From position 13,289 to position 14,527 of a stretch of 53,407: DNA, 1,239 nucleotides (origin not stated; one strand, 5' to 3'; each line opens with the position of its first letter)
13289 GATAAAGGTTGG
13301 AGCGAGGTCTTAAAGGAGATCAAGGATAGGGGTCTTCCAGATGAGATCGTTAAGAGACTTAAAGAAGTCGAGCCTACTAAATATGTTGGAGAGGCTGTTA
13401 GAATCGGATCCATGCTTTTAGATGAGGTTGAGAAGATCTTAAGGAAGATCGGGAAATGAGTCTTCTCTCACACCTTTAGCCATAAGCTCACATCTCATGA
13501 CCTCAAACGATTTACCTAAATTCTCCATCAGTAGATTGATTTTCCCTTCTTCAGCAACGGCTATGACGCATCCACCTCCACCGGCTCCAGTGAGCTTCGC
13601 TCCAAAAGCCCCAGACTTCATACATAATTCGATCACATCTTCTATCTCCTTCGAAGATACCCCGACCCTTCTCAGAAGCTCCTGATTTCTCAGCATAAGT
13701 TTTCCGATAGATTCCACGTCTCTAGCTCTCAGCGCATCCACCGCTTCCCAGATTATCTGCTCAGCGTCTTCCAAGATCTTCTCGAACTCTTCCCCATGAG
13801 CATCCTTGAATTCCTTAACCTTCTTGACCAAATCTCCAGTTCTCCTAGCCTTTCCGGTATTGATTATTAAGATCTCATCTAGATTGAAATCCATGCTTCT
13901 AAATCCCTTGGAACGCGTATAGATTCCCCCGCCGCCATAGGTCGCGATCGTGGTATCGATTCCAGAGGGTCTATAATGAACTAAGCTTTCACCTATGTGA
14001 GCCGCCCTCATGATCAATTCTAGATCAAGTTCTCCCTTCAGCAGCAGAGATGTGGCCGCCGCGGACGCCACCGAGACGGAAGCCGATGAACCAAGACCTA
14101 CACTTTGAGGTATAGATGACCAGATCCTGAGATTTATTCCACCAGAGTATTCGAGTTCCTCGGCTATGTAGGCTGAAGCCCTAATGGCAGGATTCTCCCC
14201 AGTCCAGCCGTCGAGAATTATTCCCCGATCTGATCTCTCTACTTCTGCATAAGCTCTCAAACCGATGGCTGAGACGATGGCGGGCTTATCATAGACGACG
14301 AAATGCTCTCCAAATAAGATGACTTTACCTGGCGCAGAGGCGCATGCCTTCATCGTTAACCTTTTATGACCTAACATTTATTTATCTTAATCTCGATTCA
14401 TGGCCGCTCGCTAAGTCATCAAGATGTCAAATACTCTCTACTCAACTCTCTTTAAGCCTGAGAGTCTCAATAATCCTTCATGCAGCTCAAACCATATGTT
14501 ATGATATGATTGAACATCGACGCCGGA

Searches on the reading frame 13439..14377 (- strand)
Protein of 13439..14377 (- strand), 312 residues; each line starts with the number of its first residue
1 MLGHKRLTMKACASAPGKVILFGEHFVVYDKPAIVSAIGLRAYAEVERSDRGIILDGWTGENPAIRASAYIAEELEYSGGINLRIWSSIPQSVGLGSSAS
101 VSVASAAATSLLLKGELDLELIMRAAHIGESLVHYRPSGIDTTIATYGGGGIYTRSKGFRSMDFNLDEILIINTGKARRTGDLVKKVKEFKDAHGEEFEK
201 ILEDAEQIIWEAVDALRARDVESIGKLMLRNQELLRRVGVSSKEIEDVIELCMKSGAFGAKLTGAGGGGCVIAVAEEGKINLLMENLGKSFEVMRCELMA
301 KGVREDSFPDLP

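Call 3: search_protein_families(library=pfam, proteins=[window:13439-14377:-], max_evalue=0.01)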
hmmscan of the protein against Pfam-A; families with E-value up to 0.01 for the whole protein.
window:13439-14377:- (312 aa): 3 families
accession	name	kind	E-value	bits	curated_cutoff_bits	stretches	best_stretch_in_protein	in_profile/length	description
PF08544.19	GHMP_kinases_C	-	1e-17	64.7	21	1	213-291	2-83/85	GHMP kinases C terminal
PF00288.32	GHMP_kinases_N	-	2.7e-14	53.6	22.3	1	65-149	4-87/87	GHMP kinases N terminal domain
PF10509.15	GalKase_gal_bdg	-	0.0055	16.7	23.1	0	11-46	12-47/49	Galactokinase galactose-binding signature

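Call 4: search_protein_families(library=ncbifam, proteins=[window:13439-14377:-], max_evalue=0.01)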
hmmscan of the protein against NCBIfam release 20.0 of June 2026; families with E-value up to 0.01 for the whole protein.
window:13439-14377:- (312 aa): 18 families
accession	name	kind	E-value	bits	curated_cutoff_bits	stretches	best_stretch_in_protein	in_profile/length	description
TIGR00549.1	mevalon_kin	equivalog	1.3e-67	228.2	163.05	1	15-273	1-275/276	mevalonate kinase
NF003036.0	PRK03926.1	equivalog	2e-61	207.7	403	1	12-304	3-297/302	mevalonate kinase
NF003006.0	PRK03817.1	equivalog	3.9e-20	72.1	443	1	186-292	224-330/352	galactokinase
TIGR00131.1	gal_kin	equivalog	2.2e-19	69.6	226.65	2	209-292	282-367/388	galactokinase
NF040957.1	Arch_PMK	equivalog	6.3e-16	58.8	500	1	13-277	2-289/316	phosphomevalonate kinase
TIGR01220.1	Pmev_kin_Gr_pos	equivalog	5.4e-15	55.3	165.7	2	168-277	217-331/358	phosphomevalonate kinase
NF003705.0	PRK05322.1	equivalog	1.9e-14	53.2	385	1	207-292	279-366/388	galactokinase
NF003472.0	PRK05101.1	equivalog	2.5e-14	53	499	2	186-292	253-361/382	galactokinase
NF002288.1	PRK01212.1-4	equivalog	1.8e-11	43.6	194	1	61-293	57-284/303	homoserine kinase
NF001816.0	PRK00555.1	equivalog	9.7e-11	41.2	509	1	206-287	254-336/363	galactokinase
NF049969.1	GlMnHpPKinHddA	equivalog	1.2e-07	31.5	600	1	84-290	101-319/338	D-glycero-D-manno-heptose 7-phosphate kinase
NF009948.0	PRK13412.1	equivalog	1.5e-07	29.5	721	1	163-278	823-938/974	bifunctional fucokinase/fucose-1-phosphate guanylyltransferase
TIGR00191.1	thrB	equivalog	1.9e-07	30.2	168.25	1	61-135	60-133/304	homoserine kinase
TIGR01920.1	Shik_kin_archae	equivalog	3.4e-07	29.9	126.85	1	37-125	20-114/266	shikimate kinase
NF040725.1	panto_kin_Meth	equivalog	5.1e-06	25.6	380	1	82-290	87-271/286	pantoate kinase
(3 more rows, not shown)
